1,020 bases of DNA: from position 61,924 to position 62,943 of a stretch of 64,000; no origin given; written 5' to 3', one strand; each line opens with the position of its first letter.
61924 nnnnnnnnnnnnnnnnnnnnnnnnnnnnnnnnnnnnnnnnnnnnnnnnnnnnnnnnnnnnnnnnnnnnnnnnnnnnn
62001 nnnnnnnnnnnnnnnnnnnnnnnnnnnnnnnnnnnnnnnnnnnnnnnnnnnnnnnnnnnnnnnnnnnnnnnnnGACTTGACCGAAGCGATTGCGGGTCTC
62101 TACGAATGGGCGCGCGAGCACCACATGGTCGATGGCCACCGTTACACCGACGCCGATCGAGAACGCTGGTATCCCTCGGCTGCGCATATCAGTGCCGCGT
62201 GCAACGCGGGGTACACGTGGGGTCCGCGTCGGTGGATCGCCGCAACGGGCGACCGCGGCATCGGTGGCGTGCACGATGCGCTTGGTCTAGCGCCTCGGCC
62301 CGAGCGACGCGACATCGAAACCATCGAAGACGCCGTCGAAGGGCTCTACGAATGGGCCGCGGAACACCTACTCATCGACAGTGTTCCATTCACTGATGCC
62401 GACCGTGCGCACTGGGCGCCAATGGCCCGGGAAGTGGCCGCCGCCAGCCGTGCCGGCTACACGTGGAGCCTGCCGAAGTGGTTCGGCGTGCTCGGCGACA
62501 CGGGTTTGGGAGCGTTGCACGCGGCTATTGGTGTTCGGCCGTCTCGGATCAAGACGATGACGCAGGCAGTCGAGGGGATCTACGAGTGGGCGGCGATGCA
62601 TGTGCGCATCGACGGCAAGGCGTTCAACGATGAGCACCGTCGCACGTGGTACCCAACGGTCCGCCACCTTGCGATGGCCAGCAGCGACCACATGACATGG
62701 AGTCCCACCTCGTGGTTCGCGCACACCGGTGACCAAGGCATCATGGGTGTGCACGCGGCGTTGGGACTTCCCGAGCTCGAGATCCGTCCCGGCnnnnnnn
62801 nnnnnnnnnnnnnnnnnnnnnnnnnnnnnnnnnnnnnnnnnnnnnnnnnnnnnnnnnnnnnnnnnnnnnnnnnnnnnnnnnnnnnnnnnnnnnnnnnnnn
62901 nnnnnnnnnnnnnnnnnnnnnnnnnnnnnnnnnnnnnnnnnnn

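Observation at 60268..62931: Orphan HKD(PLD)-nuclease / SF2 DEAH-helicase fusion (887 aa) sitting among metabolic genes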

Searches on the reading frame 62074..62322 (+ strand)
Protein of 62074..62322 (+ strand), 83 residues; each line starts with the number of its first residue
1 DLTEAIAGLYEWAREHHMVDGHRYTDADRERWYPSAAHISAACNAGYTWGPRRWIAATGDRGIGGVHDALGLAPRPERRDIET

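Call 30: search_protein_representatives(alignment_id=A1)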
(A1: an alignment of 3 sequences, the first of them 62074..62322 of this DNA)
Query: 3 sequences, 78 profile positions. Proteins with E-value up to 0.001 (for the whole library): 10; up to 1e-10: 3; up to 1e-30: 2. The best 10 are listed.
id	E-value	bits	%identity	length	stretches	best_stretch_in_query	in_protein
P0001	2.4e-121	411.9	-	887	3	1-78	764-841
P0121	2.1e-32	126.9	-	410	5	2-69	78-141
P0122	2.6e-21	91.3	-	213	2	1-75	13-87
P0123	4.1e-08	49.0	-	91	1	1-76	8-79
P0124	9.2e-07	44.7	-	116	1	1-69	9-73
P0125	1.8e-06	43.7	-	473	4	23-69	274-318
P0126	3.5e-06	42.8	-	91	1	3-70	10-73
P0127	8.0e-06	41.7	-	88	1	1-67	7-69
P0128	9.3e-06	41.4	-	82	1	30-74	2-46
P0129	4.7e-04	36.0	-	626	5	8-28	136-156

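Call 39: find_encoding_contigs(protein=P0127, flank=5000, max_places=3)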
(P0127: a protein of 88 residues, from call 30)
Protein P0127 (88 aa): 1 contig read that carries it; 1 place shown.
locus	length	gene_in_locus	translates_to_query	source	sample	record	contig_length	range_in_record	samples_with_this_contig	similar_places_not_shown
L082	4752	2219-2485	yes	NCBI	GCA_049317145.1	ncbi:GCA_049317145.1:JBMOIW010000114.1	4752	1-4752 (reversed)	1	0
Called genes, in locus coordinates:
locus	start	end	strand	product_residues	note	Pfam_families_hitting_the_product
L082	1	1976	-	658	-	PF00154:RecA_N, PF06745:ATPase (weak), PF08423:Rad51 (faint), PF27531:MT3502_N (weak), PF03161:LAGLIDADG_2, PF00154:RecA_N, PF21096:RecA_C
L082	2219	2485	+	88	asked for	-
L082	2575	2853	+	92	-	-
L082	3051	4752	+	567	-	PF14783:BBS2_Mid (faint), PF25292:Beta-prop_CGLA (faint), PF13517:FG-GAP_3 (weak), PF01839:FG-GAP (weak), PF13517:FG-GAP_3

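Call 40: find_encoding_contigs(protein=P0121, flank=8000, max_places=3)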
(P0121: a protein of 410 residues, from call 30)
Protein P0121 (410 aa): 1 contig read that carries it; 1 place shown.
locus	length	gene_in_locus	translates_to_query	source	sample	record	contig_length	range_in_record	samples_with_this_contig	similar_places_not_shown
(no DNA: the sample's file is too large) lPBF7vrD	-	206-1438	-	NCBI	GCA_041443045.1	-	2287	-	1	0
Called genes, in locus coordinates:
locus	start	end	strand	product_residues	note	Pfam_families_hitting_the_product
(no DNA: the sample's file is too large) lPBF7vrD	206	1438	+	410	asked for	-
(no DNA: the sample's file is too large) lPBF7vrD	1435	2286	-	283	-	?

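Call 41: find_encoding_contigs(protein=P0125, flank=8000, max_places=3)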
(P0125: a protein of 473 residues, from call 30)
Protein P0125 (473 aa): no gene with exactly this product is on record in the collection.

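Call 52: search_protein_families(library=pfam, proteins=[P0125, P0121], max_evalue=0.01)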
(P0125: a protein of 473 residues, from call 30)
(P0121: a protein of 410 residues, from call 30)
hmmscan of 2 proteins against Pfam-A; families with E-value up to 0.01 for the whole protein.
P0125 (473 aa): 1 family
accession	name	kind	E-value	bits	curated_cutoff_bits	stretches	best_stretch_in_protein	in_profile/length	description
PF03457.19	HA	-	4.4e-05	24.1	28.4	1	8-70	4-61/64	Helicase associated domain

P0121 (410 aa): 0 families

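Call 79: find_encoding_contigs(protein=P0122, flank=8000, max_places=3)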
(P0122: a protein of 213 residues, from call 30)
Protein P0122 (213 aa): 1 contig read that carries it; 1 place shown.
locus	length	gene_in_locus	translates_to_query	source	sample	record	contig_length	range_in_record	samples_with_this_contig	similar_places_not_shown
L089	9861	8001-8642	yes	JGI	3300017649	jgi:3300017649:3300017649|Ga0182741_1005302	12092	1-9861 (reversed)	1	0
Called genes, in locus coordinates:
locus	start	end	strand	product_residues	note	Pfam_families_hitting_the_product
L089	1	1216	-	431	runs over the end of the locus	PF01595:CNNM, PF00571:CBS, PF03471:CorC_HlyC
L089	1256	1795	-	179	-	PF02130:YbeY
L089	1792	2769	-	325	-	PF02562:PhoH, PF13604:AAA_30 (weak), PF13245:AAA_19 (weak), PF13401:AAA_22 (faint)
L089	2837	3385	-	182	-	PF13560:HTH_31, PF01381:HTH_3, PF12844:HTH_19 (weak), PF21179:BldD-like_C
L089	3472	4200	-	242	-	PF20260:PUA_4, PF04452:Methyltrans_RNA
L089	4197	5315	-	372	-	PF00226:DnaJ, PF01556:DnaJ_C, PF00684:DnaJ_CXXCXGXG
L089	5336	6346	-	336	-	PF01628:HrcA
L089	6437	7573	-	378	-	PF04055:Radical_SAM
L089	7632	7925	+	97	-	-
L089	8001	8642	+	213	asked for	-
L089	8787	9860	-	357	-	?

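Call 88: list_cluster_members(proteins=[P0121, P0122, P0123, P0124, P0125, P0126, P0128, P0130, P0001, P0002])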
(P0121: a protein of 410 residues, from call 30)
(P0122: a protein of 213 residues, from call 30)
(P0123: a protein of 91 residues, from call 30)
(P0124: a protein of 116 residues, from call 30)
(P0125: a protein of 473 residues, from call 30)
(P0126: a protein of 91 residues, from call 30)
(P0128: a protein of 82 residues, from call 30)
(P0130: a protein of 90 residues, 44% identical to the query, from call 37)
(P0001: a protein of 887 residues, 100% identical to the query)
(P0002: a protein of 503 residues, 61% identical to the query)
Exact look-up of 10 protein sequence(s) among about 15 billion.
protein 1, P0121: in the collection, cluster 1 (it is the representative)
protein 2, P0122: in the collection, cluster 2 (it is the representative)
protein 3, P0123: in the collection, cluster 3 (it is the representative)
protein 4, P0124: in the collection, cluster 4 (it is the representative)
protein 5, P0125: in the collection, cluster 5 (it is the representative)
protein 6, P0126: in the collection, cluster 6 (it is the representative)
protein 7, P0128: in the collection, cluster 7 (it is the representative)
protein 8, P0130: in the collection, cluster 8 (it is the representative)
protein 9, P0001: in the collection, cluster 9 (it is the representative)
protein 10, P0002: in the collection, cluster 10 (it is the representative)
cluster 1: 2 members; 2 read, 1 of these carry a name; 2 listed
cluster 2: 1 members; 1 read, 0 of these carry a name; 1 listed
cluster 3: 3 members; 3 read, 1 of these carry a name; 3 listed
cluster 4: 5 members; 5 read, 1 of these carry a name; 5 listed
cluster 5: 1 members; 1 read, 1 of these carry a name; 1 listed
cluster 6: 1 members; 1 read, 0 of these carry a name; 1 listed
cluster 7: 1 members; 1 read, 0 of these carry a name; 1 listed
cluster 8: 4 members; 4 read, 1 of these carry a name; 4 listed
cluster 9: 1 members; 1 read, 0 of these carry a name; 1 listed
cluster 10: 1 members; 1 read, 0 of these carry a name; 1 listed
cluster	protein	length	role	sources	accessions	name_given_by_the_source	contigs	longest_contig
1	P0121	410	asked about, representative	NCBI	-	-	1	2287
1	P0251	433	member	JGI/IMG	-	hypothetical protein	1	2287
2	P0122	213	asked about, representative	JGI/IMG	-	-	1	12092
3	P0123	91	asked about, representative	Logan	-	-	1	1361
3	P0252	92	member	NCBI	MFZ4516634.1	MAG: hypothetical protein ACOYN3_10030 [Acidimicrobiia bacterium]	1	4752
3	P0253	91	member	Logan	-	-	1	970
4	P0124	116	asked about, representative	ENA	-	-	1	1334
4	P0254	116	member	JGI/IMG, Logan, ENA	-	hypothetical protein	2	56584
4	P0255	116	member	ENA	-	-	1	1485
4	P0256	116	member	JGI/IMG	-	-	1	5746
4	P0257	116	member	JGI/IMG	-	-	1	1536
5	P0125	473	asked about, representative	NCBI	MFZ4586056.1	MAG: hypothetical protein ACOYNI_12605 [Acidimicrobiia bacterium]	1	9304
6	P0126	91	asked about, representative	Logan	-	-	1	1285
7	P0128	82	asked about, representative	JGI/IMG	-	-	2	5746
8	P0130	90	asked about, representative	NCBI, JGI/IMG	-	hypothetical protein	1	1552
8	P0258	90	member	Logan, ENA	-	-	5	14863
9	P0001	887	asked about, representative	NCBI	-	-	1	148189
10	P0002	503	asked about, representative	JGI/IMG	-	-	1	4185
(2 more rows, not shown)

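Call 89: find_encoding_contigs(protein=P0254, flank=7000, max_places=2)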
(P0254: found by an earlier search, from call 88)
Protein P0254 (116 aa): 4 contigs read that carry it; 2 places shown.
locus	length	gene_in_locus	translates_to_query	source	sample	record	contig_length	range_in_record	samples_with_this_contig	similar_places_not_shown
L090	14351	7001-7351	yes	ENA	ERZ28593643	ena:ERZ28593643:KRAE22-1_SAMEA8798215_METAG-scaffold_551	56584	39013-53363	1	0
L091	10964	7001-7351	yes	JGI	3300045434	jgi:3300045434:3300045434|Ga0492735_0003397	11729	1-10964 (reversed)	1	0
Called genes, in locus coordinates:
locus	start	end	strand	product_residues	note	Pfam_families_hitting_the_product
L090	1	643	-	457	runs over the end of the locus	PF00350:Dynamin_N (faint), PF13167:GTP-bdg_N, PF16360:GTP-bdg_M, PF03193:RsgA_GTPase (faint), PF01926:MMR_HSR1, PF02421:FeoB_N (weak), PF16897:MMR_HSR1_Xtn (weak), PF19275:HflX_C (weak)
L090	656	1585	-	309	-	PF01678:DAP_epimerase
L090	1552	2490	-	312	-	PF01745:IPT (weak), PF01715:IPPT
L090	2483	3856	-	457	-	PF00919:UPF0004, PF04055:Radical_SAM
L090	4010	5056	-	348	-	PF00154:RecA_N, PF08423:Rad51, PF06745:ATPase (weak), PF01637:ATPase_2 (faint), PF27531:MT3502_N (weak), PF21096:RecA_C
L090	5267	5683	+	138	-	-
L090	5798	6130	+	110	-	-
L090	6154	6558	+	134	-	-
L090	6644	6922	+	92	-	-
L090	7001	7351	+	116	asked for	-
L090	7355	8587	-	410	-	PF00994:MoCF_biosynth, PF18146:CinA_KH, PF02464:CinA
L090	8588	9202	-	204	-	PF01066:CDP-OH_P_transf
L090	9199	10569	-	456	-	PF00919:UPF0004, PF04055:Radical_SAM, PF18693:TRAM_2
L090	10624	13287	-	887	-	PF13491:FtsK_4TM, PF17854:FtsK_alpha, PF01580:FtsK_SpoIIIE, PF09397:FtsK_gamma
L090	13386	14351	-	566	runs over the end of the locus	PF12706:Lactamase_B_2, PF00753:Lactamase_B, PF23023:Anti-Pycsar_Apyc1 (faint), PF22505:RNase_J_b_CASP, PF07521:RMMBL, PF17770:RNase_J_C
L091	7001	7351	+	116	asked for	-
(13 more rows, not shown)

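Call 90: find_encoding_contigs(protein=P0258, flank=7000, max_places=2)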
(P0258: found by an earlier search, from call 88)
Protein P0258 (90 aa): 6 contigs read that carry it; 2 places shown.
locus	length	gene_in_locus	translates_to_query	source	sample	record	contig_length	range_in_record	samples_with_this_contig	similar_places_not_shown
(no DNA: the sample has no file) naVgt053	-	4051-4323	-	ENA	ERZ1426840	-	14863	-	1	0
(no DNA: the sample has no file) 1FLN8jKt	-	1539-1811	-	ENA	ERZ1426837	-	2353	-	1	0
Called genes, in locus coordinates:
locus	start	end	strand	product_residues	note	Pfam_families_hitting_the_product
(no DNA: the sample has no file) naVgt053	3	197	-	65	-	?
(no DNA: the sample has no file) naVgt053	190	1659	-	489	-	PF00919:UPF0004, PF04055:Radical_SAM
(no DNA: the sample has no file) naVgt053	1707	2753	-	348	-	PF00154:RecA_N, PF08423:Rad51, PF06745:ATPase (weak), PF27531:MT3502_N (weak), PF21096:RecA_C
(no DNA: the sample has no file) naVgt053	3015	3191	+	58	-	-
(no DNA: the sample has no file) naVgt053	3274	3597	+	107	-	-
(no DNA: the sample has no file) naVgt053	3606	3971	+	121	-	-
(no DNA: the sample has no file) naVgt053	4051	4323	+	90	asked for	-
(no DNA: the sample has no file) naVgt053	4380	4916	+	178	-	-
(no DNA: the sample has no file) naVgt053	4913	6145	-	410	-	PF00994:MoCF_biosynth, PF18146:CinA_KH, PF02464:CinA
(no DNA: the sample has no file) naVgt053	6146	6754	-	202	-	PF01066:CDP-OH_P_transf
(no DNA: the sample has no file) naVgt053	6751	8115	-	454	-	PF00919:UPF0004, PF04055:Radical_SAM, PF18693:TRAM_2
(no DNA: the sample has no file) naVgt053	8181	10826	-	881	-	PF13491:FtsK_4TM, PF17854:FtsK_alpha, PF01580:FtsK_SpoIIIE, PF09397:FtsK_gamma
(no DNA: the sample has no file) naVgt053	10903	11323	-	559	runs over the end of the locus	PF00753:Lactamase_B, PF12706:Lactamase_B_2, PF23023:Anti-Pycsar_Apyc1 (faint), PF22505:RNase_J_b_CASP, PF07521:RMMBL, PF17770:RNase_J_C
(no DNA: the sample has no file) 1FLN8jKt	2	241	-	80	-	?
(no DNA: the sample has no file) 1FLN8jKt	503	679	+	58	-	-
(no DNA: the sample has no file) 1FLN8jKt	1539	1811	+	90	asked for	-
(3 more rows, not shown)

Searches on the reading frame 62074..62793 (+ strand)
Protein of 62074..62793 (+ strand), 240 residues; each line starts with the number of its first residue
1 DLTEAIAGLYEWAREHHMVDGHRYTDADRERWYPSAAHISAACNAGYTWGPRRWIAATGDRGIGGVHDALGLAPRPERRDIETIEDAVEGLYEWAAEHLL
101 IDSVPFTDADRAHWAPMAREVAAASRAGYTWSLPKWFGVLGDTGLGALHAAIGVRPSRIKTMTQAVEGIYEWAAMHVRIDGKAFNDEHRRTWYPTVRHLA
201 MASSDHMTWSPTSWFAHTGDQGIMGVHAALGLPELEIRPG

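Call 96: search_dna_similar(query=window:62074-62793:+, collection=phages, mode=protein, max_evalue=0.01, max_rows=10)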
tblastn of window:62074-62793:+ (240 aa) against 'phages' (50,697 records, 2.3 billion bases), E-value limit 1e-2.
No match.

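Call 97: search_dna_similar(query=window:62074-62793:+, collection=plasmids, mode=protein, max_evalue=0.01, max_rows=10)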
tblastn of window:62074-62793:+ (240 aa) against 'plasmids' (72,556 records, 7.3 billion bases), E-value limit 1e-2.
No match.

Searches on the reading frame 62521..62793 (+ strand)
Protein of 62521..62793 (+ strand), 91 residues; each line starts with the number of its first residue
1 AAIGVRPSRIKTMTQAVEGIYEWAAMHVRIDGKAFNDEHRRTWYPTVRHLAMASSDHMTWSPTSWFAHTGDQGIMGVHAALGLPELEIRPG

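Call 7: search_protein_families(library=pfam, proteins=[window:62521-62780:+], max_evalue=10)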
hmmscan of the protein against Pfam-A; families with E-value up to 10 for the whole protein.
window:62521-62780:+ (86 aa): 0 families

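Call 37: find_homologous_proteins(query=A2, max_evalue=0.01)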
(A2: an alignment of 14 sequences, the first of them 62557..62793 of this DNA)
Query A2 (14 sequences) (79 aa, profile of the alignment): 4 proteins with E <= 0.01 among 850 candidates.
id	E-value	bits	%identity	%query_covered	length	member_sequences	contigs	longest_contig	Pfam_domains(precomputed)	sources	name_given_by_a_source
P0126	1.0e-24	104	31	99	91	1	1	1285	-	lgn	-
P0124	2.4e-23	99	30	87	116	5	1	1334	-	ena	-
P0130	1.2e-20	91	44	49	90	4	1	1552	-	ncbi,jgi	jgi:hypothetical protein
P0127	3.4e-20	89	40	73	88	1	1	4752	-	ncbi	ncbi:MAG: hypothetical protein ACOYN3_10035 [Acidimicrobiia bacterium]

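Call 38: search_protein_families(library=pfam, alignment_id=A2, max_evalue=10)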
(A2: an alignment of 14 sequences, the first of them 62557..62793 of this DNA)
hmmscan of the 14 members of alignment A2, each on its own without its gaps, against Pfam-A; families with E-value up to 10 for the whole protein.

A. member 1, window:62557-62793:+ (79 aa): 0 families

B. families by the number of members that match (of 14 scanned): 1 family
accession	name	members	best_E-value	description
PF02771.21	Acyl-CoA_dh_N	1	0.042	Acyl-CoA dehydrogenase, N-terminal domain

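Call 48: predict_structure(alignment_id=A2)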
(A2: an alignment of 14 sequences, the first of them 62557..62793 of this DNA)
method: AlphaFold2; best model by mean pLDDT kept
length: 79 residues; sequences in the alignment: 14
mean_pLDDT: 93.9   pTM: 0.80
mean pLDDT of the five models: 93.9, 93.8, 93.4, 93.4, 92.4
residues with pLDDT >= 90: 71; 70-90: 4; 50-70: 4; < 50: 0
segments of 3 or more residues with pLDDT < 50: none
pLDDT, mean of each block of 10 residues (from residue 1): 96 96 95 97 98 96 96 75
secondary structure, 60 per line:
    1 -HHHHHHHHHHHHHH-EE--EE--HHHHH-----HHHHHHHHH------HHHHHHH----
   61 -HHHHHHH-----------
elements in order: H2-15 H25-29 H35-43 H50-56 H62-68

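Call 51: fold_search(model_id=the predicted structure, library=pdb)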
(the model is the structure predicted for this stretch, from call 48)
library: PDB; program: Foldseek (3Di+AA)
matches with E <= 10: 26; with E <= 0.001: 0
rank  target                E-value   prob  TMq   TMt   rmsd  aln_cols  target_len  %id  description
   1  2alg_A                4.0e+00  0.02  0.23  0.21  12.0        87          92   13  Crystal structure of peach Pru p3, the prototypic member of the family of plant non-specific lipid transfer protein pa (released 2005-11-29)
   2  9axt_Bg               4.3e+00  0.09  0.31  0.27   3.8        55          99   13  Non-translating S. pombe ribosome (released 2024-10-16)
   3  6ldm_A                5.1e+00  0.04  0.32  0.17   9.9        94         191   14  Structural basis of G-quadruplex DNA recognition by the yeast telomeric protein Rap1 (released 2020-03-18)
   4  3r1f_A                5.8e+00  0.03  0.24  0.17  10.7        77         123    6  Crystal structure of a key regulator of virulence in Mycobacterium tuberculosis (released 2011-08-03)
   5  3qf3_D                5.8e+00  0.03  0.24  0.17  10.6        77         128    6  Crystal structure of EspR transcription factor from mycobacterium tuberculosis (released 2011-09-14)
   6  7wku_B                5.8e+00  0.03  0.29  0.11   8.6        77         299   12  Structure of PDCoV Mpro in complex with an inhibitor (released 2022-05-25)
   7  3r1f_M                5.8e+00  0.02  0.23  0.17   9.6        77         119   12  Crystal structure of a key regulator of virulence in Mycobacterium tuberculosis (released 2011-08-03)
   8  3qf3_C                6.2e+00  0.02  0.23  0.17   9.8        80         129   11  Crystal structure of EspR transcription factor from mycobacterium tuberculosis (released 2011-09-14)
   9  2q6d_B                6.2e+00  0.02  0.27  0.11   8.8        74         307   11  Crystal structure of infectious bronchitis virus (IBV) main protease (released 2008-02-12)
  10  9bcx_5                6.6e+00  0.05  0.36  0.08   5.6        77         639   13  Cryo-EM structure of the S. cerevisiae ORC-Cdc6-Mcm2-7-DNA complex with a fully closed Mcm2-Mcm5 DNA entry gate (released 2025-01-01)
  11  3qwg_A                6.6e+00  0.02  0.22  0.20  10.6        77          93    6  Crystal structure of EspRdelta10, C-terminal 10 amino acids deletion mutant of EspR transcription factor from Mycobact (released 2011-09-14)
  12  4ic9                  6.6e+00  0.02  0.26  0.17   9.9        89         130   11  Crystal structure of the full-length matrix subunit (p15) of the Feline Immunodeficiency Virus (FIV) Gag polyprotein (released 2013-07-10)
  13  7ugx                  6.6e+00  0.01  0.15  0.05  14.5        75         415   19  Asp-bound GltPh RSMR mutant in IFS-B1 state (released 2023-03-29)
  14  3r1f_O                7.1e+00  0.02  0.22  0.20  10.4        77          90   10  Crystal structure of a key regulator of virulence in Mycobacterium tuberculosis (released 2011-08-03)
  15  7t2u_B                7.5e+00  0.03  0.32  0.12   7.6        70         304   17  SARS-CoV2 3C-Like protease complexed with Nemo peptide (released 2022-09-14)
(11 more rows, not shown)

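Call 55: fold_search(model_id=the predicted structure, library=viral)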
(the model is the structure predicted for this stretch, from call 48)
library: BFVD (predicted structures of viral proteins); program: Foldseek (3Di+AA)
matches with E <= 10: 24; with E <= 0.001: 0
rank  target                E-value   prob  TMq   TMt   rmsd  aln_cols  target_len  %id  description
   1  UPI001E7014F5         2.7e+00  0.16  0.43  0.20   4.8        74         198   16  (no name look-up for this kind of identifier)
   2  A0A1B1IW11            3.5e+00  0.03  0.20  0.10  10.0        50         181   14  Capsid protein [uncultured phage_Deep1-GF2-KM23-C739]
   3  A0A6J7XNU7            4.0e+00  0.14  0.45  0.17   7.1        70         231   13  Uncharacterized protein [uncultured Caudovirales phage]
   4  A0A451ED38            4.2e+00  0.05  0.31  0.13   8.8        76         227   16  (no name in the UniProt tables at hand)
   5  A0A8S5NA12            4.5e+00  0.06  0.33  0.20  10.2        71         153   11  Transcription factor SPT20, Protein SPT3, Transcription, Histone acetyltransferase, Histone.9A [Myoviridae sp. ctx322]
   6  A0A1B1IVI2            5.5e+00  0.03  0.25  0.16   8.2        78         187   17  (no name in the UniProt tables at hand)
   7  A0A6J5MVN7            6.2e+00  0.05  0.32  0.12   7.2        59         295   14  Uncharacterized protein [uncultured Caudovirales phage]
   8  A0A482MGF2            6.2e+00  0.05  0.31  0.11   5.6        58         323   16  Uncharacterized protein [Serratia phage Serbin]
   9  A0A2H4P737            6.6e+00  0.02  0.24  0.24  10.4        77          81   13  Uncharacterized protein [Pseudomonas phage nickie]
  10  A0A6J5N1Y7            6.6e+00  0.02  0.23  0.08  10.6        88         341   12  Intramolecular chaperone auto-processing domain containing protein [uncultured Caudovirales phage]
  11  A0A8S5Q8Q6            6.6e+00  0.01  0.20  0.11   8.4        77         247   18  Uncharacterized protein [Siphoviridae sp. ctdVv30]
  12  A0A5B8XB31            7.0e+00  0.03  0.23  0.11   6.5        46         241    9  Polymerase basic protein 2 (Fragment) [Influenza A virus]
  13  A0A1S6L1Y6            7.5e+00  0.02  0.27  0.16  13.7        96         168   10  (no name in the UniProt tables at hand)
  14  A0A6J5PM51            8.0e+00  0.06  0.39  0.31   6.0        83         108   10  Uncharacterized protein [uncultured Caudovirales phage]
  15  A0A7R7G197            8.0e+00  0.02  0.24  0.23  11.3        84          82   13  (no name in the UniProt tables at hand)
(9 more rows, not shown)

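Call 80: find_encoding_contigs(protein=P0130, flank=8000, max_places=3)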
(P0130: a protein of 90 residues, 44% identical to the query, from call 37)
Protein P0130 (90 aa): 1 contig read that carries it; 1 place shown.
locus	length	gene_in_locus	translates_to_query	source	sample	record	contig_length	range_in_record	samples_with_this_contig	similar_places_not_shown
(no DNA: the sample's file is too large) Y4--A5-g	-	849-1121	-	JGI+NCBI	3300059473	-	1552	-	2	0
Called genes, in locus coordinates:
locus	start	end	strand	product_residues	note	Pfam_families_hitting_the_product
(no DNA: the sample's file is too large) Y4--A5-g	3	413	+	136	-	?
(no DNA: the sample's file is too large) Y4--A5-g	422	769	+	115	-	-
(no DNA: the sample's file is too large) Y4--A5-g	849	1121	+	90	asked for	-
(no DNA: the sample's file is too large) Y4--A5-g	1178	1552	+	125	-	?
